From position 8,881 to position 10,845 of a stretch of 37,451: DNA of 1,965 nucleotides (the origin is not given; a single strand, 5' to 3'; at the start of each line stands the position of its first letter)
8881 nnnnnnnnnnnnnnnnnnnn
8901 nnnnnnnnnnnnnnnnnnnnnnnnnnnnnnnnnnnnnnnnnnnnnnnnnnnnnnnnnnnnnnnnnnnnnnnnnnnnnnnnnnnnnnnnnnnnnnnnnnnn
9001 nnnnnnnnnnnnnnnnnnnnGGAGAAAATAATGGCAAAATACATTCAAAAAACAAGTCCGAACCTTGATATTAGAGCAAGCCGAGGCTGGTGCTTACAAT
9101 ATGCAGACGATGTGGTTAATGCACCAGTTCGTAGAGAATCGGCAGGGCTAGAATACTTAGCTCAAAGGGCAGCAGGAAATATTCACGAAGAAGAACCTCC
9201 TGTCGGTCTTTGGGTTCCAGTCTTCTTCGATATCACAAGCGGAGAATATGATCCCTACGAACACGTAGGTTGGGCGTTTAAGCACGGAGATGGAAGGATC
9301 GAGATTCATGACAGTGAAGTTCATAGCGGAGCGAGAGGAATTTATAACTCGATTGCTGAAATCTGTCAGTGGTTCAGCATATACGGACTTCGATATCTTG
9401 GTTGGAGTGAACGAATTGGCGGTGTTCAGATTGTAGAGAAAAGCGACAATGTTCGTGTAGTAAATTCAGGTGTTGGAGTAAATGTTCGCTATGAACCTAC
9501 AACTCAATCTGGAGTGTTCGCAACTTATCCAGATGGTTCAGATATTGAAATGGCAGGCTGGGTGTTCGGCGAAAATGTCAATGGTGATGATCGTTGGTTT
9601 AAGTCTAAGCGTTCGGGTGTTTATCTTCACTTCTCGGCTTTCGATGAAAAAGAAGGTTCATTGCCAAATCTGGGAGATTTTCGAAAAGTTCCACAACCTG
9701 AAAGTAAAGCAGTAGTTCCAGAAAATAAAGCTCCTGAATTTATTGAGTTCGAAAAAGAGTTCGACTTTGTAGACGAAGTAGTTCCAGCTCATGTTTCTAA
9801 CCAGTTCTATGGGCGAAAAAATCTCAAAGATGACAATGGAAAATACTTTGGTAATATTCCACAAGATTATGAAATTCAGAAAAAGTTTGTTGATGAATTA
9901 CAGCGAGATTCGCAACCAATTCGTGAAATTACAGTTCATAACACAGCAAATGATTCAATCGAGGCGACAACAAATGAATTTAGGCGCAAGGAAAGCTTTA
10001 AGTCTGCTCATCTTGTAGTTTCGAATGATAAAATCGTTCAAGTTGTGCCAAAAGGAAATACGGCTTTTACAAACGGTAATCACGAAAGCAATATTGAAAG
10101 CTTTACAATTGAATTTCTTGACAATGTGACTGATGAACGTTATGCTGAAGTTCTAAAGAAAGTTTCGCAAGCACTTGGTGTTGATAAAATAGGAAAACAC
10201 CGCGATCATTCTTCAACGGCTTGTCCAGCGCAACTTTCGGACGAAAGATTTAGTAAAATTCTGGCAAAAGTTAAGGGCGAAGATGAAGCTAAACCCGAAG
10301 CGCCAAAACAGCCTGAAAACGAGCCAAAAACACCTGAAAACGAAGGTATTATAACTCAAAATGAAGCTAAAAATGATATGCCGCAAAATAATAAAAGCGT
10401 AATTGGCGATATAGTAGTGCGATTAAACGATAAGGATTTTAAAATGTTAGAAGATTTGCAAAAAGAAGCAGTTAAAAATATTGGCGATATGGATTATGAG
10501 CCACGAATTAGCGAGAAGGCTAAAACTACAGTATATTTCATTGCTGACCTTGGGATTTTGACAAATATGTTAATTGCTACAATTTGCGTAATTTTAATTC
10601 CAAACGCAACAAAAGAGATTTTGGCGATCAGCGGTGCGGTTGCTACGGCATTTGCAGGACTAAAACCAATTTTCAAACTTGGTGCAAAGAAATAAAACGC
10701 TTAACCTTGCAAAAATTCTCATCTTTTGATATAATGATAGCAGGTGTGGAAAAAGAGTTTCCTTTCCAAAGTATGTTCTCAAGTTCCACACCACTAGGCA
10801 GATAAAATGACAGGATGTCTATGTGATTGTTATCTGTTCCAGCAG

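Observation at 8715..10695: Lysis cassette without a canonical holin: XhlA-like protein plus an endolysin carrying its own C-terminal double-TM region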

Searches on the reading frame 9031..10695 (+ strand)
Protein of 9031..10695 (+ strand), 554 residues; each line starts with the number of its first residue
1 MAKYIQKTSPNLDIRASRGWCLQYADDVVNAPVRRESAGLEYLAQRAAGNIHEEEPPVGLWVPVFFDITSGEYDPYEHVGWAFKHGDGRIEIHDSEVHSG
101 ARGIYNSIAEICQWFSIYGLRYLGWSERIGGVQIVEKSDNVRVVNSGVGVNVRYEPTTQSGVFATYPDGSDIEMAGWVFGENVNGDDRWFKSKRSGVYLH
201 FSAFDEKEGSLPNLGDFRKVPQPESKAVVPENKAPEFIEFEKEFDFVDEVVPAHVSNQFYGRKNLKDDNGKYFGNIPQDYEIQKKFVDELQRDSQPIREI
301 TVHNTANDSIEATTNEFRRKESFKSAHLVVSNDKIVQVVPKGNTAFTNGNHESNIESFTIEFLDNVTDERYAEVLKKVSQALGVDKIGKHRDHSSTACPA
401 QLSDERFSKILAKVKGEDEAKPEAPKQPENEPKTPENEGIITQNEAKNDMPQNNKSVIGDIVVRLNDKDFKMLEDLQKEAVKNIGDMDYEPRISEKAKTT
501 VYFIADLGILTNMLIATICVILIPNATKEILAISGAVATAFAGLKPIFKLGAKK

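Call 3: search_protein_families(library=pfam, proteins=[window:9031-10695:+], max_evalue=0.1)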
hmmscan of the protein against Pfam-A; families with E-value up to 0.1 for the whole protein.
window:9031-10695:+ (554 aa): 2 families
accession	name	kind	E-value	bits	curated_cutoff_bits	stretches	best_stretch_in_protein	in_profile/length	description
PF01510.30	Amidase_2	-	7.3e-09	36.5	26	1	294-382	2-100/131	N-acetylmuramoyl-L-alanine amidase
PF18313.7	TLP1_add_C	-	0.061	13.7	26.1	0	293-331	7-45/83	Thiolase-like protein type 1 additional C-terminal domain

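Call 4: search_protein_families(library=phrogs, proteins=[window:9031-10695:+], max_evalue=0.01)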
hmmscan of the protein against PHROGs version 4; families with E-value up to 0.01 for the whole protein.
window:9031-10695:+ (554 aa): 16 families
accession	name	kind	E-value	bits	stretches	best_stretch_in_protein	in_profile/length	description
phrog_12298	-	moron, auxiliary metabolic gene and host takeover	1.9e-19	71.1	1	3-137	2-132/156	membrane associated protein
phrog_7698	-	lysis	2.2e-14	55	1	288-484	15-222/316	endolysin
phrog_833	-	lysis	1.3e-12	49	1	290-481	23-250/294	endolysin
phrog_670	-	lysis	6e-12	46.2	1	292-447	108-278/596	endolysin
phrog_1493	-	lysis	6.4e-12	46.3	1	295-434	32-182/394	endolysin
phrog_7470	-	lysis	7.8e-12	45.7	2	319-423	395-505/532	amidase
phrog_1794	-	lysis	1.6e-11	45.2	1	294-433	53-205/336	amidase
phrog_3088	-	lysis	2.1e-10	41.8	1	280-444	2-180/248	amidase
phrog_14048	-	lysis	2.4e-10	41.6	1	290-421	20-172/305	endolysin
phrog_9611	-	lysis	3.4e-09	37.6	1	294-430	20-181/246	endolysin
phrog_19265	-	unknown function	1.6e-07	32.3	1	291-408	18-150/293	-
phrog_4018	-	lysis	9.3e-07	29.8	1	294-496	28-228/285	amidase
phrog_2338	-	lysis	1.3e-06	29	1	291-438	22-195/346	endolysin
phrog_3393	-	lysis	5.5e-05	24.1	1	280-403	3-138/342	endolysin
phrog_8164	-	lysis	8e-05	23.1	1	291-365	20-100/320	endolysin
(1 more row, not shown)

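Call 6: search_dna_similar(query=window:9031-10695:+, collection=phages, mode=protein, max_rows=40)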
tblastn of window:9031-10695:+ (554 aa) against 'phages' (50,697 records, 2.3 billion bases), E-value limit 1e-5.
Records with a match: 18; places in all: 18; records where one place covers at least 80% of the query: 0.
Best place of each record, by identity: <60% 18.
By first word of the organism name: Bacillus 9; Lactococcus 5; Arthrobacter 4.
By host as written in the record: Bacillus anthracis Sterne 4; Arthrobacter globiformis NRRL B-2979 3; Lactococcus petauri DO75 2; Lactococcus garvieae INS1 2; Bacillus anthracis 2; Bacillus cereus 2; Lactococcus petauri BR 1; Bacillus sp. C30 1; and 1 more.
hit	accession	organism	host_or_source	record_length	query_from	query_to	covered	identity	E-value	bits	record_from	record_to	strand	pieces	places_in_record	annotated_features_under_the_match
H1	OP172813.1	Lactococcus phage LG75P3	Lactococcus petauri DO75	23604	4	136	24%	43.7%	3e-22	107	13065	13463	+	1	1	hypothetical protein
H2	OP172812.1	Lactococcus phage LG75P1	Lactococcus petauri DO75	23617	4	136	24%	43.7%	3e-22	107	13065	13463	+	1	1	hypothetical protein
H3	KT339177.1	Lactococcus phage GE1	Lactococcus garvieae INS1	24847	4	136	24%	40.7%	7e-21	103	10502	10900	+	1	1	hypothetical protein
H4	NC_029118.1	Lactococcus phage GE1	Lactococcus garvieae INS1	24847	4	136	24%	40.7%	7e-21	103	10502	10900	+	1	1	membrane associated protein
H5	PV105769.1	Lactococcus phage ACM616_1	Lactococcus petauri BR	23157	1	136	25%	37.7%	1e-16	90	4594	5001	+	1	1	membrane associated protein | hypothetical protein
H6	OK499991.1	Bacillus phage vB_BanS_Sophrita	Bacillus anthracis Sterne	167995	281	461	33%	26.0%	5e-7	59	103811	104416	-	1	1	putative alanine amidase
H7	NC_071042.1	Bacillus phage vB_BanS_Sophrita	Bacillus anthracis Sterne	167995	281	461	33%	26.0%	5e-7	59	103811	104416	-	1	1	endolysin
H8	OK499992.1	Bacillus phage vB_BanS_Nate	Bacillus anthracis Sterne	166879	258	417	29%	28.2%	2e-7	60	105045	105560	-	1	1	N-acetylmuramoyl-L-alanine amidase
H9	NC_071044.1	Bacillus phage vB_BanS_Nate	Bacillus anthracis Sterne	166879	258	417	29%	28.2%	2e-7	60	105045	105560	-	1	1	endolysin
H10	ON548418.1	Bacillus phage vB_BanS-Thrax2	Bacillus anthracis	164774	281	417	25%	29.1%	2e-6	57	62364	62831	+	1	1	N-acetylmuramoyl-L-alanine amidase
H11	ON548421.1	Bacillus phage vB_BanS-Thrax5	Bacillus anthracis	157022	281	428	27%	26.6%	4e-7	59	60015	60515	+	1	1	N-acetylmuramoyl-L-alanine amidase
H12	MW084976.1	Bacillus phage Kirov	Bacillus cereus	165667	273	417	26%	27.1%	1e-5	55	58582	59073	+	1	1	N-acetylmuramoyl-L-alanine amidase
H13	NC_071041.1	Bacillus phage Kirov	Bacillus cereus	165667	273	417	26%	27.1%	1e-5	55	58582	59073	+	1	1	endolysin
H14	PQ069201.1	Bacillus phage C30-3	Bacillus sp. C30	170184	281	417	25%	28.5%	2e-6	57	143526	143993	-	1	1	record has no annotation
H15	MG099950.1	Arthrobacter phage Waltz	Arthrobacter sp. ATCC 21022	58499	6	138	24%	28.3%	7e-6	55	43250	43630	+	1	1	hypothetical protein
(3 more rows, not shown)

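Call 9: find_homologous_proteins(query=window:9031-10695:+, max_evalue=0.001)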
Query window:9031-10695:+ (554 aa): 806 proteins with E <= 0.001 among 6501 candidates; the best 120 are listed.
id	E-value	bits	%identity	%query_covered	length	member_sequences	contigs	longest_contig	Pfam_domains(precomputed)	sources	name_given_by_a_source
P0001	0.0e+0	1180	92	100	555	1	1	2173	PF01510.31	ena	-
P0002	0.0e+0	1160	91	100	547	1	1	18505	PF01510.31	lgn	-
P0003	0.0e+0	1158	90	100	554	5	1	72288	PF01510.31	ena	-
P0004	0.0e+0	1145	90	100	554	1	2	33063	PF01510.31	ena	-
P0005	0.0e+0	1144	90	100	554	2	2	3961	PF01510.31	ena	-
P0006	0.0e+0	1137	90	100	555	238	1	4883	PF01510.31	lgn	-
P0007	0.0e+0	1133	89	100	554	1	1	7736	PF01510.31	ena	-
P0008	0.0e+0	1131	89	100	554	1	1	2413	PF01510.31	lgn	-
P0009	0.0e+0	1128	89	100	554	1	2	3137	PF01510.31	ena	-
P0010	0.0e+0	1099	86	100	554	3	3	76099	PF01510.31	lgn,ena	-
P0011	0.0e+0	1065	84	100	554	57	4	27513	PF01510.31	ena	-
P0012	0.0e+0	1040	82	100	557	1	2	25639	PF01510.31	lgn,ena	-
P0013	0.0e+0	1029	84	99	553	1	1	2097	PF01510.31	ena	-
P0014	2.9e-260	883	70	100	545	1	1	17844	PF01510.31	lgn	-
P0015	4.4e-260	882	70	100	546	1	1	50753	PF01510.31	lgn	-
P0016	5.3e-260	882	70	100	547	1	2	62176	PF01510.31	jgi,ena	jgi:N-acetylmuramoyl-L-alanine amidase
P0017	7.3e-260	881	70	100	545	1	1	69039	PF01510.31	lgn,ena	-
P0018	7.6e-260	881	71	100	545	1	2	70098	PF01510.31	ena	-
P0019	1.6e-259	880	70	100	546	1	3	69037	PF01510.31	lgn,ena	-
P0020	2.2e-259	880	70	100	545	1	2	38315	PF01510.31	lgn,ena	-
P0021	2.9e-259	879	70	100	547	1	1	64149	PF01510.31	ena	-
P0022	3.2e-259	879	70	100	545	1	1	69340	PF01510.31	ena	-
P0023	3.2e-259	879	70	100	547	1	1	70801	PF01510.31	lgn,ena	-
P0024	4.1e-259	879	70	100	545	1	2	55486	PF01510.31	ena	-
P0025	4.8e-259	879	70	100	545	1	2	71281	PF01510.31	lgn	-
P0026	6.4e-259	878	70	100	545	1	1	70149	PF01510.31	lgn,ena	-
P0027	8.0e-259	878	70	100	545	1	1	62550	PF01510.31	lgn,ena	-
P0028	9.3e-259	878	70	100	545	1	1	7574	PF01510.31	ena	-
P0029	9.7e-259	878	70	100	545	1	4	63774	PF01510.31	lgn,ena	-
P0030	1.0e-258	878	70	100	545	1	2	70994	PF01510.31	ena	-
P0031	1.2e-258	877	70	100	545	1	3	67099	PF01510.31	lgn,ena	-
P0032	1.2e-258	877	70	100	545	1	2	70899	PF01510.31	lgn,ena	-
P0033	1.3e-258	877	70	100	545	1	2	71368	PF01510.31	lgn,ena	-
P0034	2.0e-258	877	70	100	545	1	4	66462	PF01510.31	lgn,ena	-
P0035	2.4e-258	876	70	100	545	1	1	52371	PF01510.31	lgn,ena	-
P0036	2.5e-258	876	70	100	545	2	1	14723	PF01510.31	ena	-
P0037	3.1e-258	876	70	100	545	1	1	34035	PF01510.31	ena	-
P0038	1.1e-257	874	69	100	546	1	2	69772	PF01510.31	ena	-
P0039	1.5e-257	874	70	100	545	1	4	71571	PF01510.31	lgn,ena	-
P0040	8.8e-257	871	70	100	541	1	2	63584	PF01510.31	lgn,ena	-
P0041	1.9e-256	870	69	100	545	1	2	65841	PF01510.31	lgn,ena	-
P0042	2.0e-256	870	69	100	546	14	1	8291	PF01510.31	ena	-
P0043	3.7e-256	869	69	100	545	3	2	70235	PF01510.31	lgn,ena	-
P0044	4.3e-256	869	69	100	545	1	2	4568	PF01510.31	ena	-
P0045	7.3e-256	868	69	100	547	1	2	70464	PF01510.31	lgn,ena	-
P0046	1.8e-255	867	69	100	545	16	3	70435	PF01510.31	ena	-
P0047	2.1e-255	867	69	100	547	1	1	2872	PF01510.31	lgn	-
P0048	2.7e-255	866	69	100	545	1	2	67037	PF01510.31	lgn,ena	-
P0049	4.6e-255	866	69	100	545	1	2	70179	PF01510.31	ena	-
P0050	6.4e-255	865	69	100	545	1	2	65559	PF01510.31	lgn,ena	-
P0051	8.0e-255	865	69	100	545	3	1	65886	PF01510.31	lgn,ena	-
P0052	1.3e-254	864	69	100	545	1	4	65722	PF01510.31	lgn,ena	-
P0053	1.5e-242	824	66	98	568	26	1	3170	PF01510.31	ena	-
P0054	2.8e-232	790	64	100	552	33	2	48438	PF01510.31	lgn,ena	-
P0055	1.0e-128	449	83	47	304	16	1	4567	PF01510.31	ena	-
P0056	1.1e-122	429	49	80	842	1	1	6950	PF05257.23,PF01510.31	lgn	-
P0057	3.9e-119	417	50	80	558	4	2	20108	PF05257.23,PF01510.31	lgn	-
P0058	1.3e-117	412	48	79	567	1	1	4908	PF05257.23,PF01510.31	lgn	-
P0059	5.0e-107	377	46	79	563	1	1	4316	PF05257.23,PF01510.31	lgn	-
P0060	5.1e-107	377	46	76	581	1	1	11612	PF05257.23,PF01510.31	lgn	-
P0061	4.9e-106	374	48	79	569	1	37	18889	PF05257.23,PF01510.31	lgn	-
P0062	2.6e-105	371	48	76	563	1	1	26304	PF05257.23,PF01510.31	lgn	-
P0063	9.0e-105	370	47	81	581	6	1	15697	PF05257.23,PF01510.31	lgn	-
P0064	1.3e-90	323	44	72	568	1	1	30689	PF05257.23,PF01510.31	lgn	-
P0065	4.8e-90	321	47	67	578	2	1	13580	PF05257.23,PF01510.31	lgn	-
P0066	8.1e-88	314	42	72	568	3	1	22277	PF05257.23,PF01510.31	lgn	-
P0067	2.0e-86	309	41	73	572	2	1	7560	PF05257.23,PF01510.31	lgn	-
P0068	4.0e-86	308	46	67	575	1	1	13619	PF05257.23,PF01510.31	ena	-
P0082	2.0e-48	184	30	98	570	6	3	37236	-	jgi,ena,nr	jgi:hypothetical protein|nr:MAG TPA: muramidase [Caudoviricetes sp.]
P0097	4.8e-46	176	43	40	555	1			-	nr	nr:MAG TPA: hypothetical protein [Caudoviricetes sp.]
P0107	2.2e-45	174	38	47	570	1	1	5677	-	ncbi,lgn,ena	-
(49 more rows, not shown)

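Call 22: search_protein_families(library=ncbifam, proteins=[window:9031-10692:+], max_evalue=1)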
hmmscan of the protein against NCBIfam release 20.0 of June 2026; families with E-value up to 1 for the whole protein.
window:9031-10692:+ (554 aa): 1 family
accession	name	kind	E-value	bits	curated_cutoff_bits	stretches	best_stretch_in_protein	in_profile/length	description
NF038016.1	sporang_Gsm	equivalog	0.00078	18.9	240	1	125-195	60-132/316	sporangiospore maturation cell wall hydrolase GsmA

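Call 68: find_encoding_contigs(protein=P0057, flank=4000, max_places=1)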
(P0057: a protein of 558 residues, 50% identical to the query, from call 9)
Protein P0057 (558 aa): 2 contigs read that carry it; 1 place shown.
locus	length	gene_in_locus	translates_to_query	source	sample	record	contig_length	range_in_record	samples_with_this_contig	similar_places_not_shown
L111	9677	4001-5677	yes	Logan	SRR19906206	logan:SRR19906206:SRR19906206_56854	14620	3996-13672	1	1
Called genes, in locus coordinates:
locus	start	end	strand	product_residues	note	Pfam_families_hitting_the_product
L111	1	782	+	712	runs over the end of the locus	-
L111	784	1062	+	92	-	-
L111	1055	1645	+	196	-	-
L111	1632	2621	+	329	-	-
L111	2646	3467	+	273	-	-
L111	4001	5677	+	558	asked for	PF05257:CHAP (weak), PF01510:Amidase_2 (weak)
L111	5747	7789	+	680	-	-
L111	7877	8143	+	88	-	-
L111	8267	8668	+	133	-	-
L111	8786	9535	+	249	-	-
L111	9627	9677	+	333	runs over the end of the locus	?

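Call 69: find_encoding_contigs(protein=P0062, flank=4000, max_places=1)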
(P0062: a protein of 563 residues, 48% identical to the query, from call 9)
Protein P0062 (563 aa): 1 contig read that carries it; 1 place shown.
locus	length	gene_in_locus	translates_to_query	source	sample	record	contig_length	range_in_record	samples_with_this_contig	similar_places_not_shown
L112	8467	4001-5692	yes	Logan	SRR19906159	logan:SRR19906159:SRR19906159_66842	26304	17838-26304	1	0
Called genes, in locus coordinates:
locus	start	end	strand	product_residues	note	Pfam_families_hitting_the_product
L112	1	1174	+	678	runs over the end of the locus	-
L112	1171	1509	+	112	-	-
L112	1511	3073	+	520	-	-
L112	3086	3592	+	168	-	-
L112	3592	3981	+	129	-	-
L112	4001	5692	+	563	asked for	PF05257:CHAP, PF01510:Amidase_2 (weak)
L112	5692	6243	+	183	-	-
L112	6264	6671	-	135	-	-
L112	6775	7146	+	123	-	-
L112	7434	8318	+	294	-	PF00589:Phage_integrase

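Call 70: find_encoding_contigs(protein=P0061, flank=4000, max_places=1)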
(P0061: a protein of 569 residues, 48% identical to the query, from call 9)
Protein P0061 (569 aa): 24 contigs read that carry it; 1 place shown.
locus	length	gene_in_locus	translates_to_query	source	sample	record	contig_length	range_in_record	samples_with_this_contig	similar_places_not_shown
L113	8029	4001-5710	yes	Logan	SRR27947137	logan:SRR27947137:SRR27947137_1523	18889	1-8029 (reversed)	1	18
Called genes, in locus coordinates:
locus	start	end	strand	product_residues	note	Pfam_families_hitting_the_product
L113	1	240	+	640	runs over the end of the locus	-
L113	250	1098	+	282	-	PF22768:SPP1_Dit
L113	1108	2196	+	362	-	-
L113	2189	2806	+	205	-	-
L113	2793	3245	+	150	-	-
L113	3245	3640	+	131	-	-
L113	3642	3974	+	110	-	PF01844:HNH, PF14279:HNH_5 (weak)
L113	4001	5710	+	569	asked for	PF05257:CHAP, PF01510:Amidase_2 (weak)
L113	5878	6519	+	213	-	-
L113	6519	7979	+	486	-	-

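Call 71: find_encoding_contigs(protein=P0068, flank=4000, max_places=1)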
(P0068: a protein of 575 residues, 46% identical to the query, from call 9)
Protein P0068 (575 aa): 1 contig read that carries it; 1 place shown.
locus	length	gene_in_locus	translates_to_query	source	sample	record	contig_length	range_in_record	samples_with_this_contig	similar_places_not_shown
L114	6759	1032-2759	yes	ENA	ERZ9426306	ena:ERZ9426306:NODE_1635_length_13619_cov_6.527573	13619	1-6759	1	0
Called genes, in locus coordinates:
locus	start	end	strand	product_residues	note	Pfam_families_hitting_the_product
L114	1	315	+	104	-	?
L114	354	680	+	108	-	-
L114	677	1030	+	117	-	PF16526:CLZ (faint)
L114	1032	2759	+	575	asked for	PF05257:CHAP (weak), PF01510:Amidase_2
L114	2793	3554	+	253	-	-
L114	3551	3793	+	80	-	-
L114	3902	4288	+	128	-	-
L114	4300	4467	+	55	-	-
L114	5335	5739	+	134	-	-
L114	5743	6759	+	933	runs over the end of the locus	PF04860:Phage_portal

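Call 73: predict_structure(alignment_id=A3)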
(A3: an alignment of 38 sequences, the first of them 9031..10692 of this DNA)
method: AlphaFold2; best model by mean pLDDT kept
length: 554 residues; sequences in the alignment: 38
mean_pLDDT: 63.0   pTM: 0.33
mean pLDDT of the five models: 63.0, 60.5, 57.2, 56.7, 51.5
residues with pLDDT >= 90: 20; 70-90: 266; 50-70: 92; < 50: 176
segments of 3 or more residues with pLDDT < 50: 1-17, 96-102, 220-240, 255-264, 277-285, 291-295, 320-325, 342-355, 394-397, 418-466, 468-470, 472-474, 479-492, 550-554
pLDDT, mean of each block of 10 residues (from residue 1): 35 44 73 78 89 83 83 73 77 54 72 76 87 63 80 83 77 86 87 81 79 76 32 35 71 44 45 48 50 56 77 64 60 78 39 54 85 86 77 52 80 69 31 26 23 26 42 46 36 57 73 75 75 73 58 31
secondary structure, 60 per line:
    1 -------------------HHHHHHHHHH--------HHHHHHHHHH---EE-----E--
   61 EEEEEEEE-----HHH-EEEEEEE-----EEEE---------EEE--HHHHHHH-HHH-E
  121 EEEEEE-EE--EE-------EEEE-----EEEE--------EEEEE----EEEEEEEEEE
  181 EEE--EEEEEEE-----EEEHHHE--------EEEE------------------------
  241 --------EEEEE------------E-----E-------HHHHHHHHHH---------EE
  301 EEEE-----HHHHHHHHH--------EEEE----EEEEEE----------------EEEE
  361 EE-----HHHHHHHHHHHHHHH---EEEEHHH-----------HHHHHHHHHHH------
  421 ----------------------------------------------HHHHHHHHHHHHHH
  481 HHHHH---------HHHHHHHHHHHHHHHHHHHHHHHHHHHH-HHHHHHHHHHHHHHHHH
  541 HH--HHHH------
elements in order: H20-29 H38-47 E61-68 E78-84 E90-93 E103-105 H108-114 E120-126 E141-144 E150-153 E162-166 E171-183 E186-192 E198-200 E213-216 E249-253 H280-289 E299-304 H310-318 E327-330 E335-340 E357-362 H368-382 E386-389 H404-414 H467-485 H495-522 H524-542 H545-548
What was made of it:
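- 9448..9678 (+): SH3b-like domain (aa about 140-216). AF2 beta-domain at pLDDT about 80-87 (call 73).
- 10282..10428 (+): Disordered Pro/Glu/Lys-rich linker (aa 418-466). pLDDT is below 50 across 418-466 (call 73).
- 10525..10599 (+): TM1 (aa 499-523). AF2 helix 495-522 (call 73).
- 10618..10677 (+): TM2 (aa 530-549). It is Ala/Gly-rich and weakly hydrophobic, and is followed by a basic tail (KLGAKK). AF2 helix 524-542 (call 73).
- Checked: Helices 495-522 and 524-542 form a hairpin at pLDDT about 73-75 (call 73).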

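Call 75: search_solved_structures(query=A3, max_evalue=0.01)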
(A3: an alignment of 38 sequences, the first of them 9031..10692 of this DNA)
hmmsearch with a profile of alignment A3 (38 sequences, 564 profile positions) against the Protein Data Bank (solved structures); distinct sequences matched with E-value up to 0.01: 5.
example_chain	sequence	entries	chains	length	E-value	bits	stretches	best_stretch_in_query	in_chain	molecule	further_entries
4olk_A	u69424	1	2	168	0.0014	20.6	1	17-88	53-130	Endolysin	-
4csh_A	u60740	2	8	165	0.0015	20.5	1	17-88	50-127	LYSK | ORF30/ORF32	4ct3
8b2f_A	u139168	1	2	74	0.0025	19.7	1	150-194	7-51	SH3-like cell wall binding domain-containing protein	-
8b2g_A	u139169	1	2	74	0.0064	18.4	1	147-193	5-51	SH3b domain-containing protein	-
5d74_A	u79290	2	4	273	0.0096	17.8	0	44-171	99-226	Putative phage lysin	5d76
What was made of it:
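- On CHAP / NlpC-P60-type cysteine peptidase domain: A profile of homologues matches the CHAP domains of LysK and LysGH15 at E about 1.5e-3 (call 75).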
